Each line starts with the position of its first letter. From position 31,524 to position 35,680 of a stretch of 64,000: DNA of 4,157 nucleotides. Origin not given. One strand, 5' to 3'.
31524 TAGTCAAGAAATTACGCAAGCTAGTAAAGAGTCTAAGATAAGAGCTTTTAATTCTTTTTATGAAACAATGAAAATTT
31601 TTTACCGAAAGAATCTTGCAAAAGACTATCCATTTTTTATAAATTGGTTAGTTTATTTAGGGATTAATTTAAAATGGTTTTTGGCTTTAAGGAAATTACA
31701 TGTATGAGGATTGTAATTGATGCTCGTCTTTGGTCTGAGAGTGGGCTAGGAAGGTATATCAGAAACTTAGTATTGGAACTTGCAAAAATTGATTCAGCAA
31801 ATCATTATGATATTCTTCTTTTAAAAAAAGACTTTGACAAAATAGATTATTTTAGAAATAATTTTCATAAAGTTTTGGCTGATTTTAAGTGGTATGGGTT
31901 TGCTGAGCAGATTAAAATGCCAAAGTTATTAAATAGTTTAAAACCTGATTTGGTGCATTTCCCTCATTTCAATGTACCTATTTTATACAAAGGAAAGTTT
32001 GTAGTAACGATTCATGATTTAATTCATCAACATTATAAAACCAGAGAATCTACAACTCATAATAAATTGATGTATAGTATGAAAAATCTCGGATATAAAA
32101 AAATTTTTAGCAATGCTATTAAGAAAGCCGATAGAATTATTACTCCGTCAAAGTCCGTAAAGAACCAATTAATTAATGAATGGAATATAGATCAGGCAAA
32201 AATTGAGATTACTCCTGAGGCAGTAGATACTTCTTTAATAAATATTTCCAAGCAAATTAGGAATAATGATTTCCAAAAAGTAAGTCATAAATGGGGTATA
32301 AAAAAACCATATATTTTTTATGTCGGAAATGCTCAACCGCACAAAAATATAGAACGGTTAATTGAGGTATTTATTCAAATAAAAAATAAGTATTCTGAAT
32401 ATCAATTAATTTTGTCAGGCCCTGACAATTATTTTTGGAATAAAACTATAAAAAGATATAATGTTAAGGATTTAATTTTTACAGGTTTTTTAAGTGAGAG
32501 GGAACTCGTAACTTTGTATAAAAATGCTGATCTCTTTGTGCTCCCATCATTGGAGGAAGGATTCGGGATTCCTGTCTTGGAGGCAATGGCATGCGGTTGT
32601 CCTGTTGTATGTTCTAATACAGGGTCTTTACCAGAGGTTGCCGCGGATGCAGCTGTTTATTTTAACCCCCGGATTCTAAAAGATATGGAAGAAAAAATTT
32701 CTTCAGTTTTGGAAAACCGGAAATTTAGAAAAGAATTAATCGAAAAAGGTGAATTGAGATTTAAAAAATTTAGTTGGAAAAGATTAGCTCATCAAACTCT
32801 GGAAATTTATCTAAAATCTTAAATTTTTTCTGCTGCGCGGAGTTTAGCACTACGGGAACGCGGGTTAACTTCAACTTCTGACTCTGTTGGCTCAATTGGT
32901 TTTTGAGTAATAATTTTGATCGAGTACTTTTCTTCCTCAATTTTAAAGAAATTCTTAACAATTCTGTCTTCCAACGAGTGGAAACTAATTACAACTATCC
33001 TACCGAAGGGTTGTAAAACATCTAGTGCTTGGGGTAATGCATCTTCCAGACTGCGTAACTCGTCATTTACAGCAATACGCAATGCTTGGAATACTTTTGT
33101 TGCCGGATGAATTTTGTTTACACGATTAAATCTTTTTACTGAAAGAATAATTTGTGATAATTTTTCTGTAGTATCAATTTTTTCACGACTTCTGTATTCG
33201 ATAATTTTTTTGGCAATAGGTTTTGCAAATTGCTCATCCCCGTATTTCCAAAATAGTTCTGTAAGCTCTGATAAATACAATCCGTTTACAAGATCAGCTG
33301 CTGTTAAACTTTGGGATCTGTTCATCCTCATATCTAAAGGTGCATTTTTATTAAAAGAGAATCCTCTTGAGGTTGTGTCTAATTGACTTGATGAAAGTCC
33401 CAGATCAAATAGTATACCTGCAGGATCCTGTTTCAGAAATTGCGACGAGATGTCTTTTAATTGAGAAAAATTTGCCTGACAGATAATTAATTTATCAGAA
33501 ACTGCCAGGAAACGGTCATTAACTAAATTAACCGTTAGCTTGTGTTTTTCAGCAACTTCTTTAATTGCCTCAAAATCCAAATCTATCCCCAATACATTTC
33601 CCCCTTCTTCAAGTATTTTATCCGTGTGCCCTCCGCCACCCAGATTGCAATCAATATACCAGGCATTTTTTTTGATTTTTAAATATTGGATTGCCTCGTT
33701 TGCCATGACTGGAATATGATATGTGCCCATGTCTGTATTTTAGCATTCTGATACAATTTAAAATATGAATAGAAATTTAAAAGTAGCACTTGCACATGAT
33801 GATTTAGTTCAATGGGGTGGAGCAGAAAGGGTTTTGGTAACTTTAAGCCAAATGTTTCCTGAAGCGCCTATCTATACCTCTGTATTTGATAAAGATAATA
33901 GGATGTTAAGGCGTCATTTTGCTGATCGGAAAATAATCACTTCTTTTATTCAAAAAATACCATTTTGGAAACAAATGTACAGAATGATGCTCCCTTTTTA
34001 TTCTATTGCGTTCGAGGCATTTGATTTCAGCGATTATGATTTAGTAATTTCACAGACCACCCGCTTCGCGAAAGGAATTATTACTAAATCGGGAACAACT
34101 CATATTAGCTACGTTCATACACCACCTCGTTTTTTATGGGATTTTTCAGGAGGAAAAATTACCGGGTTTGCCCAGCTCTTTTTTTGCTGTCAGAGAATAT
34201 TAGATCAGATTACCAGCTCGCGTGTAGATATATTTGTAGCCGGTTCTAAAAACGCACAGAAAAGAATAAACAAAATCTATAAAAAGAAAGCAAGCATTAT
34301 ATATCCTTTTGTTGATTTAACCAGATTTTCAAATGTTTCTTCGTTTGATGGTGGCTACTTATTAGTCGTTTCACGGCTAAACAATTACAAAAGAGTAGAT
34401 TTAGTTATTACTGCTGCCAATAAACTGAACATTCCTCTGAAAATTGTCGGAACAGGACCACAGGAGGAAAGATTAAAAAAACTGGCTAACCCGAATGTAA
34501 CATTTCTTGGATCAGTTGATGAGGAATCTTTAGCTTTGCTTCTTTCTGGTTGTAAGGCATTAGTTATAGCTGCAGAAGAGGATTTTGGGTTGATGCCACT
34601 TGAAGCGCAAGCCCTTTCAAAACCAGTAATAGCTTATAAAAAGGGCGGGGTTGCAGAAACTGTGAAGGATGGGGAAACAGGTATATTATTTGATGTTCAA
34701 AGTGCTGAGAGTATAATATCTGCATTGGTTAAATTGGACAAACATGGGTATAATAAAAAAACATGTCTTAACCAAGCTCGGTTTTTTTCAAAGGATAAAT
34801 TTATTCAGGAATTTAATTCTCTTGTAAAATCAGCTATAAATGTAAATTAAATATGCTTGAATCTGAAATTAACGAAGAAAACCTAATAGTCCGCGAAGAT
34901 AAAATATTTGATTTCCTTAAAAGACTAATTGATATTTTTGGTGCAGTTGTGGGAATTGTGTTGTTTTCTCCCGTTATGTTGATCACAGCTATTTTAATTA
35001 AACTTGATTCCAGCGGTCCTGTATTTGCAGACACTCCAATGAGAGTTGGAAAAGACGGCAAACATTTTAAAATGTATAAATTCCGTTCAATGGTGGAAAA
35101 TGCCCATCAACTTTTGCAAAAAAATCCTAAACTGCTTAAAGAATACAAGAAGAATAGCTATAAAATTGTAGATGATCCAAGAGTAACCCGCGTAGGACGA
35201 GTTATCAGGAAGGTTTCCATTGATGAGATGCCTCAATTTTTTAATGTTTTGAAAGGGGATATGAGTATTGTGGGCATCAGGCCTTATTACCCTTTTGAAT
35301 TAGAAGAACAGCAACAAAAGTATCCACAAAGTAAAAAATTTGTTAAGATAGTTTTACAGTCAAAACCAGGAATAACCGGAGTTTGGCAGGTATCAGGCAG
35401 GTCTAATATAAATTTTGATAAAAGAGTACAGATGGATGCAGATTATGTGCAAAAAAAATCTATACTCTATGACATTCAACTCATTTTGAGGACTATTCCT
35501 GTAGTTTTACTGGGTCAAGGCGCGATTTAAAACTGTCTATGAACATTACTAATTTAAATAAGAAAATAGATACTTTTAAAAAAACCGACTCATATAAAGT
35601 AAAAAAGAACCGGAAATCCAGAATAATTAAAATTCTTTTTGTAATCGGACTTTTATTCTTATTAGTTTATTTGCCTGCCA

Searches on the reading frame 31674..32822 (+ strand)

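Call 67: search_protein_families(library=pfam, proteins=[window:31674-32822:+], max_evalue=0.0001)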
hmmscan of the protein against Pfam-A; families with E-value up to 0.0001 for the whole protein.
window:31674-32822:+ (382 aa): 5 families
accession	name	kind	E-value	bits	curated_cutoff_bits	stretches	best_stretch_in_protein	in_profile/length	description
PF00534.26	Glycos_transf_1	-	6.8e-40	136.8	26.4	1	201-360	5-170/172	Glycosyl transferases group 1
PF13692.12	Glyco_trans_1_4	-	1.1e-27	97.5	27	1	212-348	2-142/142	Glycosyl transferases group 1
PF13439.12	Glyco_transf_4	-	6.5e-16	59.3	28.5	1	24-187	3-169/170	Glycosyltransferase Family 4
PF13524.12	Glyco_trans_1_2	-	1.3e-10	41.8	25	1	241-376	13-143/144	Glycosyl transferase-like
PF20706.3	GT4-conflict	-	1.4e-08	34.6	26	1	275-316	272-313/385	Family 4 Glycosyltransferase in conflict systems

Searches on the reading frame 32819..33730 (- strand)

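Call 67: search_protein_families(library=pfam, proteins=[window:32819-33730:-], max_evalue=0.0001)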
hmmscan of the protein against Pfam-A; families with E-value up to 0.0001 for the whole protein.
window:32819-33730:- (303 aa): 1 family
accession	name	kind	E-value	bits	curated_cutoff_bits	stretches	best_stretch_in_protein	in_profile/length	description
PF01795.25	Methyltransf_5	-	9.9e-96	321.3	27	1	4-303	3-309/309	MraW methylase family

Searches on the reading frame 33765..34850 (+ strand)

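Call 67: search_protein_families(library=pfam, proteins=[window:33765-34850:+], max_evalue=0.0001)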
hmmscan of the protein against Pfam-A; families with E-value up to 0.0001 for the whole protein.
window:33765-34850:+ (361 aa): 3 families
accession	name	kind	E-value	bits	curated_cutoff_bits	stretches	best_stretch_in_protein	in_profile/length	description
PF00534.26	Glycos_transf_1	-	2.2e-27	96.1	26.4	1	195-324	14-155/172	Glycosyl transferases group 1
PF13692.12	Glyco_trans_1_4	-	2.4e-23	83.4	27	1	198-324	3-139/142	Glycosyl transferases group 1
PF13439.12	Glyco_transf_4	-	1e-09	39.1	28.5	1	17-187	1-170/170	Glycosyltransferase Family 4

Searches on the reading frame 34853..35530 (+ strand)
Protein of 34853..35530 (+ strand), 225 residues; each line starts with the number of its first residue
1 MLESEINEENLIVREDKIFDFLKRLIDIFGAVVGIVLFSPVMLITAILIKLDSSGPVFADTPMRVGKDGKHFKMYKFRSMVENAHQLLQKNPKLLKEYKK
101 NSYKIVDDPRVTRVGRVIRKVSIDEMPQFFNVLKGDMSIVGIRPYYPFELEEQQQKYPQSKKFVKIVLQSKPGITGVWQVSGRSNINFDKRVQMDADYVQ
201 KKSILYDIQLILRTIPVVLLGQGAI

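Call 67: search_protein_families(library=pfam, proteins=[window:34853-35530:+], max_evalue=0.0001)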
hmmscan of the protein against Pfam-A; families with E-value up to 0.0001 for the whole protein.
window:34853-35530:+ (225 aa): 1 family
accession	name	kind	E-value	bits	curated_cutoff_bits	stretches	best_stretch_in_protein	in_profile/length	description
PF02397.22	Bac_transf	-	7.7e-62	208.4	27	1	23-219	1-178/179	Bacterial sugar transferase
